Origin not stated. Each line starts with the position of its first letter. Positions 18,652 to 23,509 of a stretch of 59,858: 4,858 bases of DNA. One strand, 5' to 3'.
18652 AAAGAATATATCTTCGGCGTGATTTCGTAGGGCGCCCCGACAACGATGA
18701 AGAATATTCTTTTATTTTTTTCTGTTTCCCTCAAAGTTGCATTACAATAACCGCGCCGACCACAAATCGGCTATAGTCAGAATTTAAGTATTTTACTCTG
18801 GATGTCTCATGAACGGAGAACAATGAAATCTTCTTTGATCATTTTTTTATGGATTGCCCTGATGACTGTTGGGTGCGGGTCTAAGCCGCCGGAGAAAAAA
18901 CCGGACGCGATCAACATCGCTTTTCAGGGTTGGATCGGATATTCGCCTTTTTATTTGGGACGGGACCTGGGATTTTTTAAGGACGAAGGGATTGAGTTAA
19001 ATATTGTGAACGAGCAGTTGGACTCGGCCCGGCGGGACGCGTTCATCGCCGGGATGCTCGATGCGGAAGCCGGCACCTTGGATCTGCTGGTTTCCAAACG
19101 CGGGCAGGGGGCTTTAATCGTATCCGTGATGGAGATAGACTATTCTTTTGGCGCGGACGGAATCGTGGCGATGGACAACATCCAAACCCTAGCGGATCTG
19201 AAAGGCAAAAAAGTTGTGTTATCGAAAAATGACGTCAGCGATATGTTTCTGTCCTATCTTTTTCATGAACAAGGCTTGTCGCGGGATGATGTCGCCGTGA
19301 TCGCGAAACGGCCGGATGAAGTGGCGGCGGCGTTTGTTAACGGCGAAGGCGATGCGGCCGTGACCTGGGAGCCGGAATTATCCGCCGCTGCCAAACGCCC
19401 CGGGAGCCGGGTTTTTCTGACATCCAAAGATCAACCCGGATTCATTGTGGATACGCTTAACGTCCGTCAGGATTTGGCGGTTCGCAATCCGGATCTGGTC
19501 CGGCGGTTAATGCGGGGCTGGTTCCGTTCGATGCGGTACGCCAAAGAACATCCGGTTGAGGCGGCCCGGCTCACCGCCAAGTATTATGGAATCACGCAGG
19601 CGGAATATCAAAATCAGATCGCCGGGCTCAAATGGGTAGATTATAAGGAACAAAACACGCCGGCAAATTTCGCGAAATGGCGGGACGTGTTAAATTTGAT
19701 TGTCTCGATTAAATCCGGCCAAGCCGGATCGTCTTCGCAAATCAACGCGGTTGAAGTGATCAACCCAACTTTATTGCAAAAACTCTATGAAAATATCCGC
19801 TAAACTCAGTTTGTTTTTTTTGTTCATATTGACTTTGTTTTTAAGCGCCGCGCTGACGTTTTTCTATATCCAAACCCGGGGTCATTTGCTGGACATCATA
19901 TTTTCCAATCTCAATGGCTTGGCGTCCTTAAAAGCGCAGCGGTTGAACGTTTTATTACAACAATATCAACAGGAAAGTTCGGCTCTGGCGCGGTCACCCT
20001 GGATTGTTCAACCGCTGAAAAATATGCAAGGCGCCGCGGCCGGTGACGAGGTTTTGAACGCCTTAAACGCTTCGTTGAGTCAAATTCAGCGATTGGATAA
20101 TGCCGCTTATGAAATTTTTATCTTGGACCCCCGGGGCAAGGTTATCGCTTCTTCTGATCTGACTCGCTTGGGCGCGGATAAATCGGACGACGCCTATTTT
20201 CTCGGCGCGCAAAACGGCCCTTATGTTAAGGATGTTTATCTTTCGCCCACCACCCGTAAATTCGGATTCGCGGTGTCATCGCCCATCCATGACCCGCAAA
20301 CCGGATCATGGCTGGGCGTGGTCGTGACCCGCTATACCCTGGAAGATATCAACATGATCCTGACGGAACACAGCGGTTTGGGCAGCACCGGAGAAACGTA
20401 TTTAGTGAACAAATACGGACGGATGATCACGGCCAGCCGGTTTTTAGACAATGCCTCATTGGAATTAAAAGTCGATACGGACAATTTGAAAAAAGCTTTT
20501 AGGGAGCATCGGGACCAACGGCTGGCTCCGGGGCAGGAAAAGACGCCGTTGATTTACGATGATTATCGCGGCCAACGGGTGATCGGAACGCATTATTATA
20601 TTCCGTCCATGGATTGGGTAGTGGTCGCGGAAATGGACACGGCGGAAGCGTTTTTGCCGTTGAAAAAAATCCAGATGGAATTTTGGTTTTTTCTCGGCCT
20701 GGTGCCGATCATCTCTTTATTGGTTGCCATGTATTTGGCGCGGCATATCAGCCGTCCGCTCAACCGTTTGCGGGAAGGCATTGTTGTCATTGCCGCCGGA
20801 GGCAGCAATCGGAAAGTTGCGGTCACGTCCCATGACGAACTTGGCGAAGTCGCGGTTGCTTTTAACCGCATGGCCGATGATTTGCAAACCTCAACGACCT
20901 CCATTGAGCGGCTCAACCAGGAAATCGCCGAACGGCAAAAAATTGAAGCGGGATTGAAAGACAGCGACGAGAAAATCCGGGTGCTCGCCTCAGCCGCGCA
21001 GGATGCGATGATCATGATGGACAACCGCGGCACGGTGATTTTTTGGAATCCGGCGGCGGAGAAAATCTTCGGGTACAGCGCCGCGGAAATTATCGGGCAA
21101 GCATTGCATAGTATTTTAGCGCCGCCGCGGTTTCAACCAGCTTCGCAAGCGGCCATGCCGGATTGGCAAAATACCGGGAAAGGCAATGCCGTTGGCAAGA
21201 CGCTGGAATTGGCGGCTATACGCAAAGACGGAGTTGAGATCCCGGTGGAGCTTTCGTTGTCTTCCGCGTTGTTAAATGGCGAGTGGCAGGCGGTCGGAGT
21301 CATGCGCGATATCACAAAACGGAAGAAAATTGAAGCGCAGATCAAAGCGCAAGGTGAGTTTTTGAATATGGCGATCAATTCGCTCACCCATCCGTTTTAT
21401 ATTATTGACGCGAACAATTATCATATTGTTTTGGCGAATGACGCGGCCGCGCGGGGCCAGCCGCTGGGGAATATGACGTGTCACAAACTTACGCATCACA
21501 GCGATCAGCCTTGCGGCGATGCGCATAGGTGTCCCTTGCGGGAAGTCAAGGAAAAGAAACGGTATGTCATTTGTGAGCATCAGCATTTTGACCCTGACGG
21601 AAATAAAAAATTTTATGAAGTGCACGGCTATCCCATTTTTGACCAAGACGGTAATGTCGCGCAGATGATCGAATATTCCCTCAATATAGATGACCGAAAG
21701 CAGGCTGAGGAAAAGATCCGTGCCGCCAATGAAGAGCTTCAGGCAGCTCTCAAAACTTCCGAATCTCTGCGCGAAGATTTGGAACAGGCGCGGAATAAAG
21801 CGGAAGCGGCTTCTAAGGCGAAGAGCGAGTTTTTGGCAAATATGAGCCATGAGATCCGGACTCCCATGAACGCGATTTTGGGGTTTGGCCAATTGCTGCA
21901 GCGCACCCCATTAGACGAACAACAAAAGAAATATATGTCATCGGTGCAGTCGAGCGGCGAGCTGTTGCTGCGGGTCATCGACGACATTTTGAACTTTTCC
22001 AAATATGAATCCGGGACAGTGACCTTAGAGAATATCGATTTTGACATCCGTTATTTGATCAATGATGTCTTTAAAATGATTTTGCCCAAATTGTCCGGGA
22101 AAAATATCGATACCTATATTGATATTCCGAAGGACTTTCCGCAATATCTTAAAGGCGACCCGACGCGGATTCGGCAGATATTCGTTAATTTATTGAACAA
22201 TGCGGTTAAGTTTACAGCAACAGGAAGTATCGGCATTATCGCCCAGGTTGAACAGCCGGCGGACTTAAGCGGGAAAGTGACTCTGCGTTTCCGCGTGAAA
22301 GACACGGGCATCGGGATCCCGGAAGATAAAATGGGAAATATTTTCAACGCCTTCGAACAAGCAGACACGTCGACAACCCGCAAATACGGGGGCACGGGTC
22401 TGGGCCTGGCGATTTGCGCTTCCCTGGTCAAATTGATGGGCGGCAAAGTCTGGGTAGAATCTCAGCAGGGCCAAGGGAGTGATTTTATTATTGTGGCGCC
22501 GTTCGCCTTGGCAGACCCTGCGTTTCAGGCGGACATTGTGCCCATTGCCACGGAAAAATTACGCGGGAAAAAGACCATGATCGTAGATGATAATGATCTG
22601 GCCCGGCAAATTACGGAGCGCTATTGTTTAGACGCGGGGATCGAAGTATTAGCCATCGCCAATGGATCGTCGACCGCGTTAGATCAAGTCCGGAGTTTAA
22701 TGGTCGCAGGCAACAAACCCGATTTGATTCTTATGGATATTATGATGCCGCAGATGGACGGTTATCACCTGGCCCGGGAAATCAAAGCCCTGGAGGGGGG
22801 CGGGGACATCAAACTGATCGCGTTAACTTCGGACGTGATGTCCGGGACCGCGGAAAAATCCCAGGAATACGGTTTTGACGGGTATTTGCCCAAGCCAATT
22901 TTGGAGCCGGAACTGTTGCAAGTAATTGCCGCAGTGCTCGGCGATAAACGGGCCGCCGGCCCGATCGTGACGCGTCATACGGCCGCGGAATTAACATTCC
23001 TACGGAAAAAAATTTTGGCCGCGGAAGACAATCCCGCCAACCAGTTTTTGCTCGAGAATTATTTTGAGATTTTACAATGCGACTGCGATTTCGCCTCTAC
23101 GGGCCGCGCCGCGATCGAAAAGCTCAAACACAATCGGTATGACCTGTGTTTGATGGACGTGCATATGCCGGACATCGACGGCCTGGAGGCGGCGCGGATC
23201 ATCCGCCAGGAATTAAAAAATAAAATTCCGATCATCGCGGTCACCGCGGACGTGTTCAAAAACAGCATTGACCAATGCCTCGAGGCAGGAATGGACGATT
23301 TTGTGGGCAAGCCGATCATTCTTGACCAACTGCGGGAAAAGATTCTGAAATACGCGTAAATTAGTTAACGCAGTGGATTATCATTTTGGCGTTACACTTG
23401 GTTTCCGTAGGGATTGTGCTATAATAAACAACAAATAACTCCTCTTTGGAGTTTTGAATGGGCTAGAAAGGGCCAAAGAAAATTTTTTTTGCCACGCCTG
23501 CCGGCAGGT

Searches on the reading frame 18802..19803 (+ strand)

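Call 36: search_protein_families(library=pfam, proteins=[window:18802-19803:+], max_evalue=0.00001)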
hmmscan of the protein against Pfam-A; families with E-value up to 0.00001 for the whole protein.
window:18802-19803:+ (333 aa): 3 families
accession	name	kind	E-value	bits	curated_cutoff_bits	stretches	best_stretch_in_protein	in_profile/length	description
PF09084.16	NMT1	-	2.4e-24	86.9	20.5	1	47-254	4-216/216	NMT1/THI5 like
PF13379.11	NMT1_2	-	7.8e-13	49.3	24.7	1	33-260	4-249/252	NMT1-like family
PF12974.12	Phosphonate-bd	-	3e-06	27.2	27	1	123-209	92-188/242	ABC transporter, phosphonate, periplasmic substrate-binding protein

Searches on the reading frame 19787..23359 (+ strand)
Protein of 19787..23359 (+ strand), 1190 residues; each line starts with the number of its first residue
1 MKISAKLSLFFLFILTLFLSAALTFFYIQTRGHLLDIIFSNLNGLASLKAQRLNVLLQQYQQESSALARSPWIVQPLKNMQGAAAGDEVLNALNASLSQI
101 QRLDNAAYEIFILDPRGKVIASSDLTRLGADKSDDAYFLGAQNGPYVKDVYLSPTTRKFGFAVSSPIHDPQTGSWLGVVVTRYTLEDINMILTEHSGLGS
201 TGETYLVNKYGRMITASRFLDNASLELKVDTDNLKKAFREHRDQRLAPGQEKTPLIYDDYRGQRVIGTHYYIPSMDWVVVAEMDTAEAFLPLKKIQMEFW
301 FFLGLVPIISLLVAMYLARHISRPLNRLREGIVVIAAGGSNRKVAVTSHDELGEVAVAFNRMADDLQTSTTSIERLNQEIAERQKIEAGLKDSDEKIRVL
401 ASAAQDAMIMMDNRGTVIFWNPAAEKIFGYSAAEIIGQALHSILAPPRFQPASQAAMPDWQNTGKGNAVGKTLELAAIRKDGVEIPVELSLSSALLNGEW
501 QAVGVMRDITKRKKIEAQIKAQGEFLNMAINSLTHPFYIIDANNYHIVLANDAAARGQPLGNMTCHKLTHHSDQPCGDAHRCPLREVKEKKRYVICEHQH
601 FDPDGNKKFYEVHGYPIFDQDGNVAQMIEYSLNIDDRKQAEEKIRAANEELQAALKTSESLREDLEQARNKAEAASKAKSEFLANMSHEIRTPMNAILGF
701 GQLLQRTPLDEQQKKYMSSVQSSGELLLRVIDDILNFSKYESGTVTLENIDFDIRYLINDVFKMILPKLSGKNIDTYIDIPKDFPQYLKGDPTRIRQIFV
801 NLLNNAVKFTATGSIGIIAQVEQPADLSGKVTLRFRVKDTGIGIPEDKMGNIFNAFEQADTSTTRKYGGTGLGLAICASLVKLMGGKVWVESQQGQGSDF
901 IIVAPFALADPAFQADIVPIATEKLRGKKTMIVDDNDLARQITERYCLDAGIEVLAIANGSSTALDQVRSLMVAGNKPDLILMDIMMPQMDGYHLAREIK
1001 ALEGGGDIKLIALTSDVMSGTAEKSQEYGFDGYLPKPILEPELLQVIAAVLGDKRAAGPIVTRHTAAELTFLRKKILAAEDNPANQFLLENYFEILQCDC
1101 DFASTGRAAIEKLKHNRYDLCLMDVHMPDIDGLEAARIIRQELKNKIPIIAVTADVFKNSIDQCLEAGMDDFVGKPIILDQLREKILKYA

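Call 36: search_protein_families(library=pfam, proteins=[window:19787-23359:+], max_evalue=0.00001)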
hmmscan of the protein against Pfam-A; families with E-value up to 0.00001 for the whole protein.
window:19787-23359:+ (1190 aa): 10 families
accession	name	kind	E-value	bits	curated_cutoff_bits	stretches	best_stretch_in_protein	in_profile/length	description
PF00072.30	Response_reg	-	2.9e-47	159.9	30.2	2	1076-1186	1-110/111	Response regulator receiver domain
PF02518.31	HATPase_c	-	2.3e-29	102.5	26.4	1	790-906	1-109/111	Histidine kinase-, DNA gyrase B-, and HSP90-like ATPase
PF02743.24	dCache_1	-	6.5e-24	85.2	45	1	43-281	12-239/240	Cache domain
PF00512.31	HisKA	-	4.5e-21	75.1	26.9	1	678-743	1-66/66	His Kinase A (phospho-acceptor) domain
PF13426.13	PAS_9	-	4.9e-21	75.4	27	1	406-511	2-103/103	PAS domain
PF08448.16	PAS_4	-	2.8e-18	66.6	23.1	2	403-513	3-109/110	PAS fold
PF00672.30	HAMP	-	2.7e-13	50.5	25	1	317-367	2-52/53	HAMP domain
PF00989.32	PAS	-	1.5e-12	47.9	22.6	1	397-509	3-113/113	PAS fold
PF13188.13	PAS_8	-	1.8e-12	47.1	21.8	1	395-447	1-50/65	PAS domain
PF08447.18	PAS_3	-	1.3e-06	29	25.6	0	417-488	1-69/89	PAS fold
